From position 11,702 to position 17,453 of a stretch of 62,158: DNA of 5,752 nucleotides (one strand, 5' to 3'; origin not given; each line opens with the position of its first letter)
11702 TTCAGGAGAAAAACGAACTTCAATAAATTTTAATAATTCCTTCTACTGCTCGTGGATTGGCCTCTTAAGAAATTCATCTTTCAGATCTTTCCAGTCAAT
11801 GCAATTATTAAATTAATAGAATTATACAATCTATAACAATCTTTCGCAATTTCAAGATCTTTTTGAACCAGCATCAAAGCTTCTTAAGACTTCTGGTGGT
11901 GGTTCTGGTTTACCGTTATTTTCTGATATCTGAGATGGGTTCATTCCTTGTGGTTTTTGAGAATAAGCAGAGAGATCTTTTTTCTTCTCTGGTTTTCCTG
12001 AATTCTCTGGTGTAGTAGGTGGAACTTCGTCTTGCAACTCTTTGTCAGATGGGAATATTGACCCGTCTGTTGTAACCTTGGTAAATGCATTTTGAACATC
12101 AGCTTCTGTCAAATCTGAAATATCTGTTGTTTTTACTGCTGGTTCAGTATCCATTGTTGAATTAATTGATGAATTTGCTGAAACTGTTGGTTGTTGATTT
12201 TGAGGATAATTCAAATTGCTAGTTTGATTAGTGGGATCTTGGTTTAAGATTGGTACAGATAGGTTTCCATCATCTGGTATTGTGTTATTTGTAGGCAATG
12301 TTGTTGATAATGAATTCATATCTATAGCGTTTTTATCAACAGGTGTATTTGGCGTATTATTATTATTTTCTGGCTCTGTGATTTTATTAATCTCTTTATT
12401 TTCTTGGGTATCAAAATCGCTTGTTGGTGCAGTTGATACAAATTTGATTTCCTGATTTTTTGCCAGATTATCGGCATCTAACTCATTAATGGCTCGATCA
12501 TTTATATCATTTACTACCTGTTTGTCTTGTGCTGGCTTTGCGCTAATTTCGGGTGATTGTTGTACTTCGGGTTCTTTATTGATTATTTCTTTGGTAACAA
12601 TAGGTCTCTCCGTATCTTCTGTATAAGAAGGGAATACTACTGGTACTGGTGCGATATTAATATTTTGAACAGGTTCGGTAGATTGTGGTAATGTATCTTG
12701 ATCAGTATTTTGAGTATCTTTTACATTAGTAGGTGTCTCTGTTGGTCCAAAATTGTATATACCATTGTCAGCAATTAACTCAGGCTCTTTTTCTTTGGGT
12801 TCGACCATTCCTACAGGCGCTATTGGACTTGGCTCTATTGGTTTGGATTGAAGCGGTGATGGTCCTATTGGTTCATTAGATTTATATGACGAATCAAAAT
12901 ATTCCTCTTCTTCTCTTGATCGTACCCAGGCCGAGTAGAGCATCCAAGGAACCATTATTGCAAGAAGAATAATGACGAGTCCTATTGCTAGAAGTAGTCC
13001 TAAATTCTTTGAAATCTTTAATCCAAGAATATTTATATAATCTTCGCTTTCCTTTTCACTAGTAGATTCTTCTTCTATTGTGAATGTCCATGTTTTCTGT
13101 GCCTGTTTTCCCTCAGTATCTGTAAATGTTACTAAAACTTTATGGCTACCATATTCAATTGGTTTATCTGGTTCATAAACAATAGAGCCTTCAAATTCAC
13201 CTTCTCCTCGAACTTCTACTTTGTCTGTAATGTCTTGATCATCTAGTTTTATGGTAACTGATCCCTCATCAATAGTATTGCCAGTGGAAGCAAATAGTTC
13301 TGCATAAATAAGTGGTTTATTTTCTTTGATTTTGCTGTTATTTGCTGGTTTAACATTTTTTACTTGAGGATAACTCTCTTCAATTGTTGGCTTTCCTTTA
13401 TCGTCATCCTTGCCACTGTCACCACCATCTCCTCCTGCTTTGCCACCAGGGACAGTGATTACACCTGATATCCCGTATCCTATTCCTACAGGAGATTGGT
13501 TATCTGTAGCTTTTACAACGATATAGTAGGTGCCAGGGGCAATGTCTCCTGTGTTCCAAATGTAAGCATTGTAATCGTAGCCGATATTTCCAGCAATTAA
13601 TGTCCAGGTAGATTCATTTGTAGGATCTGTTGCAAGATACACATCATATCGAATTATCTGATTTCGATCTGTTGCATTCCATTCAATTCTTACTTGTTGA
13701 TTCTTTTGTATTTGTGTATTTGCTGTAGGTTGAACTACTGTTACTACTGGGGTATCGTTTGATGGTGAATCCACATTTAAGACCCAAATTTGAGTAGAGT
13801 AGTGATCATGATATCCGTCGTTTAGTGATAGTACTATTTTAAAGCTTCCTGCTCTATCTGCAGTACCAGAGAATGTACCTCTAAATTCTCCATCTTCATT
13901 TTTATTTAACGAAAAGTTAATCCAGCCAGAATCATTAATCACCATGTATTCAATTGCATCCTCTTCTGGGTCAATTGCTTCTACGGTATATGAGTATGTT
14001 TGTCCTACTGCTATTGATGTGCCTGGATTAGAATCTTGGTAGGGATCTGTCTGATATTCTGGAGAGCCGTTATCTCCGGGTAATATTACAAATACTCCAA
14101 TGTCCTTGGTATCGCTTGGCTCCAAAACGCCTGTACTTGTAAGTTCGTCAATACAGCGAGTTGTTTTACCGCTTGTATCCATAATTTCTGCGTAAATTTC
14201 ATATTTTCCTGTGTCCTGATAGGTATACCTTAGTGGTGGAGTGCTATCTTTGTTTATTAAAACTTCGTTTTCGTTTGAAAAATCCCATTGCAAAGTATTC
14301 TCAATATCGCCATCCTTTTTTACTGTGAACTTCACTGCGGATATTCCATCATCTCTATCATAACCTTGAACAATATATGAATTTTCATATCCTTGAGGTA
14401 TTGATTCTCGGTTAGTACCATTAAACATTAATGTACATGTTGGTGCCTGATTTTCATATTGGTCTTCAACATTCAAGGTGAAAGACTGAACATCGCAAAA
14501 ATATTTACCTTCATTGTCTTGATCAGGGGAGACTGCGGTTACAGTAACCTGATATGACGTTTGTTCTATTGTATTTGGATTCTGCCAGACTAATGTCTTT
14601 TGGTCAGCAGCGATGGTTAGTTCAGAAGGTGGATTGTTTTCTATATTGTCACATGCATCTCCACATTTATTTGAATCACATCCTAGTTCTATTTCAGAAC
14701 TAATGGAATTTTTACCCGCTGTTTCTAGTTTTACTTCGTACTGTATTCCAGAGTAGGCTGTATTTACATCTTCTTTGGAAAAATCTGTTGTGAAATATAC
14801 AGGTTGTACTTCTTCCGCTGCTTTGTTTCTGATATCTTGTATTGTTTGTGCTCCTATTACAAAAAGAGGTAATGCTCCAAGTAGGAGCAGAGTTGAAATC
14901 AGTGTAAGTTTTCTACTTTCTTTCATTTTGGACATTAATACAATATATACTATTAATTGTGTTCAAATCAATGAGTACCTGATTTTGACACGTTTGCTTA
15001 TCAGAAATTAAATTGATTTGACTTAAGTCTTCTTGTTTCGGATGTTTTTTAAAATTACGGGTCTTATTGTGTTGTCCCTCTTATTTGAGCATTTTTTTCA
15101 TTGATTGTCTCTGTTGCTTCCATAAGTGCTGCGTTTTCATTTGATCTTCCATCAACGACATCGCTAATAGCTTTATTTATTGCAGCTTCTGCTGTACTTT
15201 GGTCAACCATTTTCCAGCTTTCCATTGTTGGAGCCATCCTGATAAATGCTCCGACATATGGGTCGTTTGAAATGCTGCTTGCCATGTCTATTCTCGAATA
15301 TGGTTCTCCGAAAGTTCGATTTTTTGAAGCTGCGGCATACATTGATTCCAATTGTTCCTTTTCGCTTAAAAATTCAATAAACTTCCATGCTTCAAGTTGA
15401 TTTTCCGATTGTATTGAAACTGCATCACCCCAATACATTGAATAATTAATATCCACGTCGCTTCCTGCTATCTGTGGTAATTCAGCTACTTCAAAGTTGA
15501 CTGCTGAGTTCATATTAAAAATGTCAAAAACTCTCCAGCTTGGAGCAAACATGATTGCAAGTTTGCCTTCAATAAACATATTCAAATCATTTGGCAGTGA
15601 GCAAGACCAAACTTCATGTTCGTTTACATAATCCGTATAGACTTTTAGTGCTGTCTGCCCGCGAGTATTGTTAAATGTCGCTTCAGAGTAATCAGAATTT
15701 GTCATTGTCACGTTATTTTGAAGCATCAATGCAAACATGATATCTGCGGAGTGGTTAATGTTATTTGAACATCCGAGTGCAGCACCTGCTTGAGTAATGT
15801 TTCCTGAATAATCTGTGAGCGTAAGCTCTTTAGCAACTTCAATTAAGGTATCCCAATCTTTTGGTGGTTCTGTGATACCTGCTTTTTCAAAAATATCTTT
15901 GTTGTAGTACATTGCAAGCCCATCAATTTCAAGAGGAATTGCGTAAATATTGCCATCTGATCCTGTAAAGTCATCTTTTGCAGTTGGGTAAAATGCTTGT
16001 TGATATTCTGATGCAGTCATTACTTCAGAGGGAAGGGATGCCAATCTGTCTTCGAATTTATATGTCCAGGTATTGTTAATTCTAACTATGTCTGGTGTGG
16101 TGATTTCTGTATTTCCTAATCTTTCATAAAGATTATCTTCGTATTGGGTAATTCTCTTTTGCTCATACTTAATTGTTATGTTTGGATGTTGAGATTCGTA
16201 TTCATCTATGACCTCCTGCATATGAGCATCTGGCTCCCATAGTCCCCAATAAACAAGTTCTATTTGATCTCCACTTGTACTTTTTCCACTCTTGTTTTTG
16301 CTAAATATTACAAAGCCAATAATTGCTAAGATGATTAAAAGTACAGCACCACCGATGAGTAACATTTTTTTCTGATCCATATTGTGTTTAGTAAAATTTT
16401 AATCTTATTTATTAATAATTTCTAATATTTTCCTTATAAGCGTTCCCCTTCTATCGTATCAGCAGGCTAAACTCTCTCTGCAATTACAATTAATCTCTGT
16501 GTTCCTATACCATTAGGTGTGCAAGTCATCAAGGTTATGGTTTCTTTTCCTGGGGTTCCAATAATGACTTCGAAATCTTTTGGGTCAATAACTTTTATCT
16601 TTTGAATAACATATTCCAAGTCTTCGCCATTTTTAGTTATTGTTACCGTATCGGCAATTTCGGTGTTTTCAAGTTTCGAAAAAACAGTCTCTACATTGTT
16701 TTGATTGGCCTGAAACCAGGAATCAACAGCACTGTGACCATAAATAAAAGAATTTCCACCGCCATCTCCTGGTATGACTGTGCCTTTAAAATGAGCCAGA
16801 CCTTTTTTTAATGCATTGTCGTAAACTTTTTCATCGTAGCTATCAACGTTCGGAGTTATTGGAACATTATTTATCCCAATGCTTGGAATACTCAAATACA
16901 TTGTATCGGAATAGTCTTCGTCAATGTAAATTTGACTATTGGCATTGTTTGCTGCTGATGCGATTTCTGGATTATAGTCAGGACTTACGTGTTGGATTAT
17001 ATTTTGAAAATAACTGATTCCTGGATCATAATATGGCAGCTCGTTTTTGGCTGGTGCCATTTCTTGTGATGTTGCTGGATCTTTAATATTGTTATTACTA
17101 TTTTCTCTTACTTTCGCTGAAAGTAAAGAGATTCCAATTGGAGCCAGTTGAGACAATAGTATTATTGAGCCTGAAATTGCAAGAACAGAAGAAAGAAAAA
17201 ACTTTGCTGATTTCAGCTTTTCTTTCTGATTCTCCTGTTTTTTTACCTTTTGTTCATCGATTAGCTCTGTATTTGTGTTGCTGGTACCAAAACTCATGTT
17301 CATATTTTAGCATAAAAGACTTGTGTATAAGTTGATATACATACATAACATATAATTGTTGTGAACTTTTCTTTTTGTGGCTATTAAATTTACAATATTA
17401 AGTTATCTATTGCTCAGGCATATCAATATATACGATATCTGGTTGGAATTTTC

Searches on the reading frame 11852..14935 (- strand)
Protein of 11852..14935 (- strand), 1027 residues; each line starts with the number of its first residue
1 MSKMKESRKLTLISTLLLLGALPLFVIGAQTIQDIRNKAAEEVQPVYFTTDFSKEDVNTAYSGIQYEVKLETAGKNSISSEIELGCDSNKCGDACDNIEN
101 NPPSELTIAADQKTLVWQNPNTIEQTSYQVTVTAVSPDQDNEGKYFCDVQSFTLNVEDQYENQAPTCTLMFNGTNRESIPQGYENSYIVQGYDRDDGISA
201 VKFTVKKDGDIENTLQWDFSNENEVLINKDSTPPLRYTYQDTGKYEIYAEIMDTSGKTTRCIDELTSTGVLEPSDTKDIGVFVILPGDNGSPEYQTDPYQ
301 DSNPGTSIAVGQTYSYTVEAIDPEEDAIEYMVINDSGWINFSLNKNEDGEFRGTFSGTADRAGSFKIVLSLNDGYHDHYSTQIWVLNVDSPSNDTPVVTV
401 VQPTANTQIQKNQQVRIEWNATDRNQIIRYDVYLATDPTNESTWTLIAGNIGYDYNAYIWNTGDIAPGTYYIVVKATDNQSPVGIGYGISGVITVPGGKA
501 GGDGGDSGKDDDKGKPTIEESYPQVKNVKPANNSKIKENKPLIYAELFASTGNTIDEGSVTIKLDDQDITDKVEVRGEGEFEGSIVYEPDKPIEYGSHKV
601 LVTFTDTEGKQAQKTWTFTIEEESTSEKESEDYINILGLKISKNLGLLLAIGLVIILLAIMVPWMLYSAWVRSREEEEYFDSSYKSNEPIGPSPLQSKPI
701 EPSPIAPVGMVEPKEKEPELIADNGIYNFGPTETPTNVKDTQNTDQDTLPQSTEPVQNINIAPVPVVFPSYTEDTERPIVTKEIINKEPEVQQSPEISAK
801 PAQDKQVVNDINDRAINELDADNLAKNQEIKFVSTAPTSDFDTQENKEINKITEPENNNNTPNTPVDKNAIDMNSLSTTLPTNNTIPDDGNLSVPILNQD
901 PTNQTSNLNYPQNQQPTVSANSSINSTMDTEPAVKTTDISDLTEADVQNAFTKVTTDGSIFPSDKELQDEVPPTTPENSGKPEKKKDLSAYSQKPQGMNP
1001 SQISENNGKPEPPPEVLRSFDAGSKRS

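Call 17: search_protein_families(library=pfam, proteins=[window:11852-14935:-], max_evalue=0.001)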
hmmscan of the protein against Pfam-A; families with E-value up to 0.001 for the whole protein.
window:11852-14935:- (1027 aa): 1 family
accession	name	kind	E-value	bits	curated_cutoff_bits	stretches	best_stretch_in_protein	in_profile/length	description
PF17957.7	Big_7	-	3.5e-05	24.8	24.1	1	396-474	1-70/70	Bacterial Ig domain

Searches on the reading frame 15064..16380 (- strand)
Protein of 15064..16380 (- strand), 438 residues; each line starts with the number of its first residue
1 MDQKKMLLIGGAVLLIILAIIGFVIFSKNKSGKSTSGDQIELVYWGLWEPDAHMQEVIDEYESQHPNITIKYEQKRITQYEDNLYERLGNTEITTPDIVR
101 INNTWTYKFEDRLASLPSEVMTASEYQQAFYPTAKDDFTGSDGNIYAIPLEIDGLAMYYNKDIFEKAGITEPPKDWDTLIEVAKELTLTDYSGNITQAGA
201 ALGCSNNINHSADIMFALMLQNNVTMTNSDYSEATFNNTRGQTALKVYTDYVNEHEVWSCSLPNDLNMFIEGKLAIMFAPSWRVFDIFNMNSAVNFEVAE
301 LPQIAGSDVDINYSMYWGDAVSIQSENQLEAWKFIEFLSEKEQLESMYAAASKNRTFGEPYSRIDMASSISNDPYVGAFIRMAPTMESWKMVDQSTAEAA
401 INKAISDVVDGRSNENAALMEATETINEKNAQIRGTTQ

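Call 17: search_protein_families(library=pfam, proteins=[window:15064-16380:-], max_evalue=0.001)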
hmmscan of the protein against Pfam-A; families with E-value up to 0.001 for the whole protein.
window:15064-16380:- (438 aa): 2 families
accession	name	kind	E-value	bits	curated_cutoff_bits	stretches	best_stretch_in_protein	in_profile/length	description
PF13416.11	SBP_bac_8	-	3.1e-30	106.4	27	1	57-350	2-255/279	Bacterial extracellular solute-binding protein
PF01547.30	SBP_bac_1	-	7.4e-29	102.1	26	1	52-343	8-305/307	Bacterial extracellular solute-binding protein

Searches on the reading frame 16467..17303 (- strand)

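Call 17: search_protein_families(library=pfam, proteins=[window:16467-17303:-], max_evalue=0.001)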
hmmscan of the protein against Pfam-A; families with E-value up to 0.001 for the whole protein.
window:16467-17303:- (278 aa): 1 family
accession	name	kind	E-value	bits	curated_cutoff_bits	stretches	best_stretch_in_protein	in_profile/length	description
PF04203.18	Sortase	-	3.1e-23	82.3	26.6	1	137-278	1-125/125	Sortase domain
